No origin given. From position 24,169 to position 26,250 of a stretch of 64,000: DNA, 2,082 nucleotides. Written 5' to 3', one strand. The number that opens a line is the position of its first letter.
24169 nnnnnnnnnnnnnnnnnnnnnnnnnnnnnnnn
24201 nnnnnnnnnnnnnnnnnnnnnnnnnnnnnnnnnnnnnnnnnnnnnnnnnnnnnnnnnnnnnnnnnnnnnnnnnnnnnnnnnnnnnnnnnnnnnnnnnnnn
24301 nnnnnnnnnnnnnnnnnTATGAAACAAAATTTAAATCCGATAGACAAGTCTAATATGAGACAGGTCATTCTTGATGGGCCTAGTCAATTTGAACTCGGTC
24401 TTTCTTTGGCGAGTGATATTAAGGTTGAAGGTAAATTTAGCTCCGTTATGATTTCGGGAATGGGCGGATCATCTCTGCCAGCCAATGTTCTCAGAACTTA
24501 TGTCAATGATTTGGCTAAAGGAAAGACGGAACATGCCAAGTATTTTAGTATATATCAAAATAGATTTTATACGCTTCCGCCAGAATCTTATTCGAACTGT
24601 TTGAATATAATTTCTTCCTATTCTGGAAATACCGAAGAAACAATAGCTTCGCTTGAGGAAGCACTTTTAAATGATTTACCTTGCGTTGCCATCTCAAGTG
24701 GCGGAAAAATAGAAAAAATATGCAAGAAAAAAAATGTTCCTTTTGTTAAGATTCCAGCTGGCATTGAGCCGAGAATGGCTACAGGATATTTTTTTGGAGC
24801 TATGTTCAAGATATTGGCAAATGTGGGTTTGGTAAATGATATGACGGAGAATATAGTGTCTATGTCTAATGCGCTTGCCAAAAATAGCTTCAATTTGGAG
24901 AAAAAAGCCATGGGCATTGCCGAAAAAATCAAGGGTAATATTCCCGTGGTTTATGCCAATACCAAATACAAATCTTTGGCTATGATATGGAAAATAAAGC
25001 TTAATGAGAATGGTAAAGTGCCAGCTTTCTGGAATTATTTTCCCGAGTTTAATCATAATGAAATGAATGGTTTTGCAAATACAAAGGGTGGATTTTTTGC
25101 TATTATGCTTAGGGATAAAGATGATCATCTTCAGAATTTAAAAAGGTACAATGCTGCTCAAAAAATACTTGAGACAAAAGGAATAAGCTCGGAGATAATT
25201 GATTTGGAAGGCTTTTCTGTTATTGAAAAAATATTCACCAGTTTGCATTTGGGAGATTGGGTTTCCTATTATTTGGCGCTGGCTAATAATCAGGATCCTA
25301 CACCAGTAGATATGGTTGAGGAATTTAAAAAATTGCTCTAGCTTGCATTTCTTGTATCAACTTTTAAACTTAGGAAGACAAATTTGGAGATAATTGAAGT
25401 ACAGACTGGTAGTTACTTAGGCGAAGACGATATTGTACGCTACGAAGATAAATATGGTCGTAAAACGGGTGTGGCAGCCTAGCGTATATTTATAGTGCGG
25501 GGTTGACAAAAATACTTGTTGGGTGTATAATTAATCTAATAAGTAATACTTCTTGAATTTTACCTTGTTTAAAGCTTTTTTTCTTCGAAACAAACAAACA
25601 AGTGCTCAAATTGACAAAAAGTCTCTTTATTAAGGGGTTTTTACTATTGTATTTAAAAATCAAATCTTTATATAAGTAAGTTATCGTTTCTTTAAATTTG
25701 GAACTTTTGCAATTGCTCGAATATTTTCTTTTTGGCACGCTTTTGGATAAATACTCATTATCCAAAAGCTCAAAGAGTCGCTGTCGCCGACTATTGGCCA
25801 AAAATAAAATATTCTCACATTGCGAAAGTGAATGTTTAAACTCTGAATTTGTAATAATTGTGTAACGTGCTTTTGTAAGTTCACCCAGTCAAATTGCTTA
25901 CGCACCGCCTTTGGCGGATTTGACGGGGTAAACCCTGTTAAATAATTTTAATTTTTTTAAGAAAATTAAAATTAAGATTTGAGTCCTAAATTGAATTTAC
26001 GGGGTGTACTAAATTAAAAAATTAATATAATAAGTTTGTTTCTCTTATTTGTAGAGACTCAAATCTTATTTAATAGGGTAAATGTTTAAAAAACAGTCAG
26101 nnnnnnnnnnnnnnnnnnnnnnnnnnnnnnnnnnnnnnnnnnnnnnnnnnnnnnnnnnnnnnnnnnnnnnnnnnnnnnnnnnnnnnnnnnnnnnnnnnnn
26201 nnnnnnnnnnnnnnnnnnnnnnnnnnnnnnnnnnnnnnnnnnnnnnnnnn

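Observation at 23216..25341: Archaeal-type sugar-phosphate isomerase cluster: cupin PGI + cytidylyltransferase + SIS PGI/PMI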

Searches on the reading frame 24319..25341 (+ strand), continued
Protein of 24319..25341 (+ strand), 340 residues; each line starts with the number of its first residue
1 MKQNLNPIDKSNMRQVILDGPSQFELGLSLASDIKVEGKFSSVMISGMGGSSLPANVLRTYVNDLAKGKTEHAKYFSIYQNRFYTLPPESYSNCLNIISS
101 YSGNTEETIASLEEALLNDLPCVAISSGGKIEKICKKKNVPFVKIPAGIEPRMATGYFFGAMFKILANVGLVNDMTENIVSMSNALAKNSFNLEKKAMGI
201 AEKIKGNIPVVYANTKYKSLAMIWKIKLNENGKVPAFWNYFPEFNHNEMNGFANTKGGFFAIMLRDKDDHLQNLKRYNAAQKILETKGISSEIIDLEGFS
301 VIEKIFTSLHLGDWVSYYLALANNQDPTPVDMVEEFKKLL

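Call 55: search_solved_structures(query=A2, max_evalue=0.001, show_alignments=1)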
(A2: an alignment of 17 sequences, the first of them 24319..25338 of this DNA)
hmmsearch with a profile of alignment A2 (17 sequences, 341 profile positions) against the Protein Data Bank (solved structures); distinct sequences matched with E-value up to 0.001: 1.
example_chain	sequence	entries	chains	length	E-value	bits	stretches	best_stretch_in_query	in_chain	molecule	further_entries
1tzb_A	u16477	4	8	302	1.1e-13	54.3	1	39-252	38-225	glucose-6-phosphate isomerase, conjectural | glucose-6-phosphate isomerase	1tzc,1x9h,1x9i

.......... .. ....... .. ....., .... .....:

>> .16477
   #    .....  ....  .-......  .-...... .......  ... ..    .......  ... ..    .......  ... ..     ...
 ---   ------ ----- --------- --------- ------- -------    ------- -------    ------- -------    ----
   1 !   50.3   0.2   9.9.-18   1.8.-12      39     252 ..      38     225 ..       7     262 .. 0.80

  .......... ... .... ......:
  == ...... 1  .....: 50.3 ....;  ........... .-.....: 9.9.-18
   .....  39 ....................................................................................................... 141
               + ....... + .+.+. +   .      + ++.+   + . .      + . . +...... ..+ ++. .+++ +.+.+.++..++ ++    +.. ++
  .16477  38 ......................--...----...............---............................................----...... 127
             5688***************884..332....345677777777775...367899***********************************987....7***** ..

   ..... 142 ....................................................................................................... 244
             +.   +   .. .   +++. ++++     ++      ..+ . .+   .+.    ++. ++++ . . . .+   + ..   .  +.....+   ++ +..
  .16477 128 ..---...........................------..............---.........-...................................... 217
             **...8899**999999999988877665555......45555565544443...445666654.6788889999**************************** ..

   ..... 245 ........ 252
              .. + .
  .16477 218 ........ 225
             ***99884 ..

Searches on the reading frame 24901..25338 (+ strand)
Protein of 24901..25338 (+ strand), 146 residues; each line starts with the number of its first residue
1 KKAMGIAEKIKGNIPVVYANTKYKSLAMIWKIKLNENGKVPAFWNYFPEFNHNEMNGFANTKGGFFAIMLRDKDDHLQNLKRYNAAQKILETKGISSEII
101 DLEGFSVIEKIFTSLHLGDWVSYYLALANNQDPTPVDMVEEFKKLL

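Call 48: search_solved_structures(query=window:24901-25338:+, max_evalue=10, show_alignments=1)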
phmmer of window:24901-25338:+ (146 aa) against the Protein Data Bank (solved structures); distinct sequences matched with E-value up to 10: 5.
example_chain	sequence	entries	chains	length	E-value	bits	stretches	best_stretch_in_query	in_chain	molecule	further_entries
2gan_A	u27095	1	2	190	0.036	17.1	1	22-83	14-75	182aa long hypothetical protein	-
6gyk_U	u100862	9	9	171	0.11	15.6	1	24-104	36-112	Transcription initiation factor IIA large subunit,Transcription initiation factor IIA larg | Transcription initiation factor IIA large subunit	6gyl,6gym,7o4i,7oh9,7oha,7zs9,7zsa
3qbt_B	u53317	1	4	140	0.25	14.4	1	16-54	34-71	Inositol polyphosphate 5-phosphatase OCRL-1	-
2qv2_A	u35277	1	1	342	1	12.4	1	16-54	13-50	Inositol polyphosphate 5-phosphatase OCRL-1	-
3qis_A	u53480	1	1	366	1.3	12.1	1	16-54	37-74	Inositol polyphosphate 5-phosphatase OCRL-1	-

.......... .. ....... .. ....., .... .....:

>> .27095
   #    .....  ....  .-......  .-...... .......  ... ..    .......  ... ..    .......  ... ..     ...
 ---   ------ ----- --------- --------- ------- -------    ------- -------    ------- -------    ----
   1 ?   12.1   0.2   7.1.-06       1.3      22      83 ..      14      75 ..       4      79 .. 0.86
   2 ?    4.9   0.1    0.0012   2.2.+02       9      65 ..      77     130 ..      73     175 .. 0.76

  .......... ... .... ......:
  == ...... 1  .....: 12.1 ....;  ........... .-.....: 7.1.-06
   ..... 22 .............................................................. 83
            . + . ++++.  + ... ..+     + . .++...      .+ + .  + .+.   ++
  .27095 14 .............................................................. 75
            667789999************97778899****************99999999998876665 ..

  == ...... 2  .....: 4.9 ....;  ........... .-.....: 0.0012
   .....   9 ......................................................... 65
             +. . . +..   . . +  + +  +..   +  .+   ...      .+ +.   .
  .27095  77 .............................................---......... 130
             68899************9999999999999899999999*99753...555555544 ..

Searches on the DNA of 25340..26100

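Call 44: search_rna_families(source=window, start=25340, end=26100, threshold=evalue, max_evalue=1)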
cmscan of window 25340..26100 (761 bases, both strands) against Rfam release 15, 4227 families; matches with E-value up to 1: 2.
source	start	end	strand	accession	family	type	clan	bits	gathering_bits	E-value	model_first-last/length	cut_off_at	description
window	25699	25832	-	RF04174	MIR4208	Gene; miRNA;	-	25.3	140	0.19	1-191/191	no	MIR4208 microRNA precursor family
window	25886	25985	+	RF04313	aspC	Cis-reg;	-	22.2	100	0.76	1-124/124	no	aspC ncRNA motif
